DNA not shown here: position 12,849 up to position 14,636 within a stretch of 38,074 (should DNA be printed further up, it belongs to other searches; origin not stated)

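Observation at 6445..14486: Seven-gene overlap-coupled operon joining nucleotide-sugar/radical-SAM enzymes to a peptidoglycan amidase, directly upstream of flaA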

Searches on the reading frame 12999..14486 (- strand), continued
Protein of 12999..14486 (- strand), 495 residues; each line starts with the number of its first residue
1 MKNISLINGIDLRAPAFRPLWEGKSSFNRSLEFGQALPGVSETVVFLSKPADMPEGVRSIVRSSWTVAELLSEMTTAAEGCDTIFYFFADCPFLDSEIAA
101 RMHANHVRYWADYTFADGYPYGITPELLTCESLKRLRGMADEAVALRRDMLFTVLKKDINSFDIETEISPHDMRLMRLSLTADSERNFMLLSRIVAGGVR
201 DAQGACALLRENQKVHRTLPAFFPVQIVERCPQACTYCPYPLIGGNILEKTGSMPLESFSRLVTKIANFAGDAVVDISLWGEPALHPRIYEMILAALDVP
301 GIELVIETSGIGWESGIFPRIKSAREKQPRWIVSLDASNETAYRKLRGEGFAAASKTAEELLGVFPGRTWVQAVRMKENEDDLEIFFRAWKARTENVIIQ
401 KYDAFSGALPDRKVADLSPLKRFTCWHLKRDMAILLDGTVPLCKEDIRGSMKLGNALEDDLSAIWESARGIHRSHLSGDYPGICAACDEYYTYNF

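Call 72: find_encoding_contigs(protein=P0475, flank=10000, max_places=1)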
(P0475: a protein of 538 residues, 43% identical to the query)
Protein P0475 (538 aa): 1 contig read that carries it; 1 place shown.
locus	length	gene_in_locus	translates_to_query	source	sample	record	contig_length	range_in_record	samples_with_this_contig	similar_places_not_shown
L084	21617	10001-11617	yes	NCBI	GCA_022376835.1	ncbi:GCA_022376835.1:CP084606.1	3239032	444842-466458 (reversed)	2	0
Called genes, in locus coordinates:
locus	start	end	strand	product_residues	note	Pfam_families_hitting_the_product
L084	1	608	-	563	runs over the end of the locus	PF01590:GAF, PF13185:GAF_2, PF13492:GAF_3 (weak), PF07228:SpoIIE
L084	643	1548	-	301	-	-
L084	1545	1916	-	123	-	-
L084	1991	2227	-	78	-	-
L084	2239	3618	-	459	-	PF13432:TPR_16 (weak), PF14559:TPR_19 (weak), PF13432:TPR_16 (weak), PF00515:TPR_1 (weak), PF12895:ANAPC3 (weak), PF13431:TPR_17 (weak), PF14559:TPR_19, PF13432:TPR_16, +13 more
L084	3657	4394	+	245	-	PF12895:ANAPC3 (faint), PF07719:TPR_2 (faint), PF13176:TPR_7 (faint), PF13431:TPR_17 (faint), PF14559:TPR_19 (weak), PF13424:TPR_12 (weak), PF13432:TPR_16 (weak), PF00515:TPR_1 (weak), +5 more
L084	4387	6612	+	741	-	-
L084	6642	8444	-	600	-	PF02518:HATPase_c, PF13589:HATPase_c_3, PF01119:DNA_mis_repair, PF08676:MutL_C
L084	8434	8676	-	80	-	PF02609:Exonuc_VII_S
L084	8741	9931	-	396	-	PF13742:tRNA_anti_2, PF01336:tRNA_anti-codon, PF02601:Exonuc_VII_L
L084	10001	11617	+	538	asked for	PF04055:Radical_SAM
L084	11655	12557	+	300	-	-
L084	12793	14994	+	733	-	PF13489:Methyltransf_23, PF08241:Methyltransf_11, PF08242:Methyltransf_12, PF13649:Methyltransf_25, PF13847:Methyltransf_31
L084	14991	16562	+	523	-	PF02655:ATP-grasp_3, PF02786:CPSase_L_D2 (weak), PF07478:Dala_Dala_lig_C, PF13535:ATP-grasp_4, PF18603:LAL_C2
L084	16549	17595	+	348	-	PF07833:Cu_amine_oxidN1 (weak), PF01520:Amidase_3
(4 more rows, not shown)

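Call 83: predict_structure(alignment_id=A7)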
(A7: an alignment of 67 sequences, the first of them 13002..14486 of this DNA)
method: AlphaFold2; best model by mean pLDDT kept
length: 495 residues; sequences in the alignment: 67
mean_pLDDT: 93.0   pTM: 0.90
mean pLDDT of the five models: 93.0, 92.7, 92.1, 92.0, 91.6
residues with pLDDT >= 90: 403; 70-90: 79; 50-70: 9; < 50: 4
segments of 3 or more residues with pLDDT < 50: 492-495
pLDDT, mean of each block of 10 residues (from residue 1): 96 96 95 97 97 95 95 97 98 96 97 95 96 94 85 91 94 86 96 95 92 92 97 94 93 98 98 94 98 98 97 97 96 97 96 98 96 93 95 93 87 71 82 96 84 96 94 90 78 41
secondary structure, 60 per line:
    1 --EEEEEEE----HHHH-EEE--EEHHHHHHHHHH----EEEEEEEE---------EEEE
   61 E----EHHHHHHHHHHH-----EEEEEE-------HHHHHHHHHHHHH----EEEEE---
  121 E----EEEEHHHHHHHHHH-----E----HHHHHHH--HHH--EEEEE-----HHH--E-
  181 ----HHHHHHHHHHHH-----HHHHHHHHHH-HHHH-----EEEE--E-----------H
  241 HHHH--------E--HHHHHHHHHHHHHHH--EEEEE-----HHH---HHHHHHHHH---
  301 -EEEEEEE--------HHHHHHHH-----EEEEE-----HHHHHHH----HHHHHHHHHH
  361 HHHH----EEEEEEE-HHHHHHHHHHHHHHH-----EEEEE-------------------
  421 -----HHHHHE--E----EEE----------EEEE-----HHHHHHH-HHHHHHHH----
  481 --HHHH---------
elements in order: E3-9 H14-17 E19-21 H26-35 E40-47 E57-61 H67-77 E83-88 H96-108 E113-117 E126-129 H130-139 H150-156 E164-168 H185-196 H202-211 H213-216 E222-225 H240-244 H256-270 E273-277 H289-297 E302-308 H317-324 E330-334 H340-346 H351-364 E369-375 H377-391 E397-401 H426-430 E439-441 E452-455 H461-467 H469-476 H483-486

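Call 86: fold_search(model_id=the predicted structure, library=pdb)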
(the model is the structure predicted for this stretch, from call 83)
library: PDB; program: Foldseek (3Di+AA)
matches with E <= 10: 1461; with E <= 0.001: 298
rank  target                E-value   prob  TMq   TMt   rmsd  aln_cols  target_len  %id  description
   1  5v1t_A                5.8e-13  1.00  0.43  0.48   9.8       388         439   16  Crystal structure of Streptococcus suis SuiB bound to precursor peptide SuiA (released 2017-08-30)
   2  5v1s_A                1.9e-11  1.00  0.43  0.50   9.9       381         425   15  Crystal structure of Streptococcus suis SuiB bound to S-adenosylmethionine (released 2017-08-30)
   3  5v1q_A                3.5e-11  1.00  0.42  0.48   7.9       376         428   14  Crystal structure of Streptococcus suis SuiB (released 2017-08-30)
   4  5v1q_B                3.7e-11  1.00  0.43  0.47   8.2       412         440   14  Crystal structure of Streptococcus suis SuiB (released 2017-08-30)
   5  5wgg_A                5.0e-11  1.00  0.40  0.44  12.2       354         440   14  Structural Insights into Thioether Bond Formation in the Biosynthesis of Sactipeptides (released 2017-07-26)
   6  4m7t                  8.0e-11  1.00  0.38  0.71   4.9       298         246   17  Crystal structure of BtrN in complex with AdoMet and 2-DOIA (released 2013-10-02)
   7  5v1s_B                9.0e-11  1.00  0.39  0.44  10.7       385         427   16  Crystal structure of Streptococcus suis SuiB bound to S-adenosylmethionine (released 2017-08-30)
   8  5why_B                1.6e-10  1.00  0.38  0.45  12.4       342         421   13  Structural Insights into Thioether Bond Formation in the Biosynthesis of Sactipeptides (released 2017-07-26)
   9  6oew_B                2.3e-10  1.00  0.37  0.72   3.6       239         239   15  Structure of a Cytidylyltransferase from Leptospira borgpetersenii serovar Hardjo-bovis (strain JB197) (released 2019-04-17)
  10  5why_A                3.5e-10  1.00  0.39  0.45  12.6       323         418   16  Structural Insights into Thioether Bond Formation in the Biosynthesis of Sactipeptides (released 2017-07-26)
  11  6oew_A                3.8e-10  1.00  0.37  0.72   3.6       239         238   15  Structure of a Cytidylyltransferase from Leptospira borgpetersenii serovar Hardjo-bovis (strain JB197) (released 2019-04-17)
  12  4k36_B                4.8e-10  1.00  0.39  0.52   7.0       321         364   13  His6 tagged anSMEcpe with bound AdoMet (released 2013-05-08)
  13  4k37_B                7.2e-10  1.00  0.41  0.53   6.7       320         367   13  Native anSMEcpe with bound AdoMet (released 2013-05-08)
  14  4k36_A                7.2e-10  1.00  0.40  0.50   7.5       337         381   14  His6 tagged anSMEcpe with bound AdoMet (released 2013-05-08)
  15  4k37_A                1.8e-09  1.00  0.41  0.54   6.7       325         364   13  Native anSMEcpe with bound AdoMet (released 2013-05-08)
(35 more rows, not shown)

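Call 89: search_protein_families(library=pfam, proteins=[L001:8608-9945:-, L001:4162-5859:-, L003:8059-8523:+, L001:92-1654:+, L002:20200-21327:-, L001:1654-2718:+, L002:5806-6441:+, L001:2711-3760:-, L002:19307-20194:-, L033:13760-15019:+], max_evalue=0.0001)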
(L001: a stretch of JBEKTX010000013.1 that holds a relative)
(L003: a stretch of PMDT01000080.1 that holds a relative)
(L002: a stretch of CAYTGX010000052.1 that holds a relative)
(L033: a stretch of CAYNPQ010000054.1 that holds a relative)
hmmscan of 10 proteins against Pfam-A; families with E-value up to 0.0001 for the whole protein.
L001:8608-9945:- (445 aa): 3 families
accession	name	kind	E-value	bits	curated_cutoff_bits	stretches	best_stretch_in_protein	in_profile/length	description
PF02601.20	Exonuc_VII_L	-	8.9e-85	285.4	35.9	2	164-371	1-206/315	Exonuclease VII, large subunit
PF13742.12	tRNA_anti_2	-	3e-27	95.1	27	1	48-140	1-94/95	OB-fold nucleic acid binding domain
PF01336.31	tRNA_anti-codon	-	3.6e-10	40.1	27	1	68-140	1-72/75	OB-fold nucleic acid binding domain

L001:4162-5859:- (565 aa): 1 family
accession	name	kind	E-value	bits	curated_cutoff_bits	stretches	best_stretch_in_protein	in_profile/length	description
PF08308.17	PEGA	-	1.2e-13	51.2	20.8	1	136-199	4-70/71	PEGA domain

L003:8059-8523:+ (155 aa): 1 family
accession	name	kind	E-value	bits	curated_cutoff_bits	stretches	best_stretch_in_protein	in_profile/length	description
PF02643.20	DUF192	-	9.6e-30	103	27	1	48-148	2-94/96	Uncharacterized ACR, COG1430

L001:92-1654:+ (521 aa): 2 families
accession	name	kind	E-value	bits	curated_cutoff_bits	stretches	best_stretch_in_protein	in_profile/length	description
PF07228.17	SpoIIE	-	5.6e-21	75.8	25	1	191-366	1-145/192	Stage II sporulation protein E (SpoIIE)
PF00672.30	HAMP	-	3.3e-08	34.1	25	1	72-126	2-51/53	HAMP domain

L002:20200-21327:- (375 aa): 0 families

L001:1654-2718:+ (355 aa): 0 families

L002:5806-6441:+ (212 aa): 0 families

L001:2711-3760:- (349 aa): 1 family
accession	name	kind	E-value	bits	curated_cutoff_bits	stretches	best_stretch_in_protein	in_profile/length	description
PF06071.19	YchF-GTPase_C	-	5.3e-33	113.4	27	1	265-348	1-84/84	Protein of unknown function (DUF933)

L002:19307-20194:- (295 aa): 0 families

L033:13760-15019:+ (420 aa): 17 families
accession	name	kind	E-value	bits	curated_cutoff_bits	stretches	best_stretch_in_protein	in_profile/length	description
PF00515.34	TPR_1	-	8.8e-24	82.7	27.8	2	374-404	4-34/34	Tetratricopeptide repeat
PF07719.23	TPR_2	-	1.6e-21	75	27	2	375-404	5-34/34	Tetratricopeptide repeat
PF04607.23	RelA_SpoT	-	1.2e-14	54.9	27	1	53-176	1-110/113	Region found in RelA / SpoT proteins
PF13432.12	TPR_16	-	5.6e-14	52.7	32.7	1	310-369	4-63/65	Tetratricopeptide repeat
PF13371.12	TPR_9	-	8.4e-13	48.6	35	1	351-413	9-71/73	Tetratricopeptide repeat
PF13181.12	TPR_8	-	1.9e-11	43.6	25.7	0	374-404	4-34/34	Tetratricopeptide repeat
PF13414.12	TPR_11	-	2.4e-09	37.2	26.8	0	311-346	2-37/42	TPR repeat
PF14853.12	Fis1_TPR_C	-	9.2e-09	35.8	25.3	1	377-418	7-48/53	Fis1 C-terminal tetratricopeptide repeat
PF14559.12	TPR_19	-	1.5e-08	35.2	25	0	383-408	3-28/68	Tetratricopeptide repeat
PF13428.12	TPR_14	-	1.9e-08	34.6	23.5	0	375-409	5-39/44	Tetratricopeptide repeat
PF13174.12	TPR_6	-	6e-07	30.1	26.3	0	374-403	3-32/33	Tetratricopeptide repeat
PF13424.12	TPR_12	-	1.1e-06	29.2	30.1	0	272-334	9-76/77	Tetratricopeptide repeat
PF13431.12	TPR_17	-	1.8e-06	28.2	24.4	0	360-391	2-33/34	Tetratricopeptide repeat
PF01239.28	PPTA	-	2.9e-06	27.1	29.5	0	319-345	1-27/32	Protein prenyltransferase alpha subunit repeat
PF25575.1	TPR_BSK1_C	-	7.2e-06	26.3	42.2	0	275-342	51-116/118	Serine/threonine-protein kinase BSK1-like, TPR repeats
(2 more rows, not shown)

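Call 102: find_related_loci(query=A9, collection=metagenome_contigs, flank=8000)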
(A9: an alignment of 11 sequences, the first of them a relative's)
Query A9 (554 aa) in metagenome_contigs; peptide patterns used: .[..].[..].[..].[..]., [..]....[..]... (x = any residue, [..] = any of these).
599 stretches matched a pattern (row limit reached: there are more); 488 encode a relative of the query (tblastn E <= 1e-3); the best 80 are kept; 80 distinct loci.
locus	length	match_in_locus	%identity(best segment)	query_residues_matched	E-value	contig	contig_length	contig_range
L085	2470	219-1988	58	8-554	0e+0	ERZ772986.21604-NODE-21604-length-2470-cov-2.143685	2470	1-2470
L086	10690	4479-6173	58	2-550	0e+0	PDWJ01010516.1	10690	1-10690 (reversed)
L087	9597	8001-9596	59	8-495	0e+0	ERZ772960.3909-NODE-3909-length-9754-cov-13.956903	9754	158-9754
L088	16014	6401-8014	51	5-550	3e-171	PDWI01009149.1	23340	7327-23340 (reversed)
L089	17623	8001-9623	49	8-550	3e-167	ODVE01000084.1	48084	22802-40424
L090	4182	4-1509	56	96-554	2e-171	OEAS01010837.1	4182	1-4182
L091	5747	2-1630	54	90-554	6e-167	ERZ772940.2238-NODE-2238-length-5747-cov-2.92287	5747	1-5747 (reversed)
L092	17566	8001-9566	50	9-553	2e-162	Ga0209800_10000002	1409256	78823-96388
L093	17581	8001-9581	49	9-550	6e-162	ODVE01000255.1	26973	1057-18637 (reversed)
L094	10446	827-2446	48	7-551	1e-161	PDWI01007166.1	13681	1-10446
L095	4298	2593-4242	49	9-550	9e-166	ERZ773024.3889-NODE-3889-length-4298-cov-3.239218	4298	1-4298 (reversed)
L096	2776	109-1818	46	8-550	3e-170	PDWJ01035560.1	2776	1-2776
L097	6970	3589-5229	49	5-550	6e-158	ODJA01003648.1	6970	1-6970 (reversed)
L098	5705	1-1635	49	17-553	8e-159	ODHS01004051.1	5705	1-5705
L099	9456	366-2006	49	5-550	4e-157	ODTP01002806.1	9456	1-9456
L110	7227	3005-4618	45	6-550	4e-141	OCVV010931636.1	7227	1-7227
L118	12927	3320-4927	44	7-550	2e-134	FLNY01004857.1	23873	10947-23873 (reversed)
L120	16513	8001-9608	43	6-550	5e-134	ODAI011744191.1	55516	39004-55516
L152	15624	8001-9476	44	3-553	3e-126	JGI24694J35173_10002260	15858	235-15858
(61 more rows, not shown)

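Call 105: search_protein_families(library=pfam, proteins=[L118:1985-3295:+, L118:76-1980:+, L110:1533-2891:+, L110:454-1515:+, L120:6320-7951:+, L120:5221-6300:+, L152:7337-7939:+, L152:6368-7324:+, L088:4571-6010:+, L093:9608-10990:+], max_evalue=0.0001)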
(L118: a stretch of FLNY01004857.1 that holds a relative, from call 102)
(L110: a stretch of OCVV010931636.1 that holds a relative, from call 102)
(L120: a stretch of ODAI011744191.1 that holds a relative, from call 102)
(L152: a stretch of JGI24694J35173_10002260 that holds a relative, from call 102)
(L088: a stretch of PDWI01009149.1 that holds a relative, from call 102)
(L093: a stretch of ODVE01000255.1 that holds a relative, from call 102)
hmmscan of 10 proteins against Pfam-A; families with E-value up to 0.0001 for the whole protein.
L118:1985-3295:+ (437 aa): 1 family
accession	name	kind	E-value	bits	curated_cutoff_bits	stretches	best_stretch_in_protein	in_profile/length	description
PF01098.24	FTSW_RODA_SPOVE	-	1.1e-96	324.4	26.4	2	236-433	162-353/356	Cell cycle protein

L118:76-1980:+ (635 aa): 2 families
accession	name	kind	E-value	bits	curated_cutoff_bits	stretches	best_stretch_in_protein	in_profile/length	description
PF00905.27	Transpeptidase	-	4.3e-57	194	22.1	1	274-586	1-282/299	Penicillin binding protein transpeptidase domain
PF03717.20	PBP_dimer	-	6.7e-38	131.3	24.4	1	61-239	2-177/180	Penicillin-binding Protein dimerisation domain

L110:1533-2891:+ (453 aa): 2 families
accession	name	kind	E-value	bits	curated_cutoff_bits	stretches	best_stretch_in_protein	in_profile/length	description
PF07075.17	NamZ_N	-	6.2e-67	225.4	26.9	1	99-289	13-202/203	Exo-beta-N-acetylmuramidase NamZ, N-terminal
PF20732.2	NamZ_C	-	1.4e-32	114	25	1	293-452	1-152/152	Exo-beta-N-acetylmuramidase NamZ, C-terminal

L110:454-1515:+ (354 aa): 0 families

L120:6320-7951:+ (544 aa): 1 family
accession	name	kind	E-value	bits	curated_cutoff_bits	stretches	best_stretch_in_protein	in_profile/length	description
PF07228.17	SpoIIE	-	1.5e-50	172.3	25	1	354-541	1-188/192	Stage II sporulation protein E (SpoIIE)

L120:5221-6300:+ (360 aa): 1 family
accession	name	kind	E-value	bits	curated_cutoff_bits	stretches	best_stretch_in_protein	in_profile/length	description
PF02608.20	Bmp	-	8.1e-52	176.5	24.1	1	39-338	11-294/301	ABC transporter substrate-binding protein PnrA-like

L152:7337-7939:+ (201 aa): 2 families
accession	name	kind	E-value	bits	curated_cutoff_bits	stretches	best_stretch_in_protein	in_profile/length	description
PF10029.15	DUF2271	-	3.6e-20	72.5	27.3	1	54-178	11-127/136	Predicted periplasmic protein (DUF2271)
PF13860.13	FlgD_ig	-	5.7e-07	29.9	27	1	113-153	36-76/79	FlgD Ig-like domain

L152:6368-7324:+ (319 aa): 1 family
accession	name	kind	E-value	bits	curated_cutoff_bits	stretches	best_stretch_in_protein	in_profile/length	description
PF13306.12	LRR_5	-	3.1e-47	160.1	27.7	2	165-276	1-113/127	BspA type Leucine rich repeat region (6 copies)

L088:4571-6010:+ (480 aa): 2 families
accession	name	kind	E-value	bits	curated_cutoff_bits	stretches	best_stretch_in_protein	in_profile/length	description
PF00224.27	PK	-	1.3e-121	406.1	30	1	10-331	2-328/328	Pyruvate kinase, barrel domain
PF02887.21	PK_C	-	7.1e-38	129.6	28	1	364-476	1-113/114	Pyruvate kinase, alpha/beta domain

L093:9608-10990:+ (461 aa): 3 families
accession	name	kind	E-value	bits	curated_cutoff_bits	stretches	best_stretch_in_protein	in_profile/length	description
PF13646.12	HEAT_2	-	2.4e-23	82.7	27.7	2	191-260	16-84/88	HEAT repeats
PF03130.22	HEAT_PBS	-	1.9e-07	31.4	20.9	0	156-178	4-26/27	PBS lyase HEAT-like repeat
PF02985.28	HEAT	-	6.7e-06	26.3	23.5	0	274-294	4-24/31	HEAT repeat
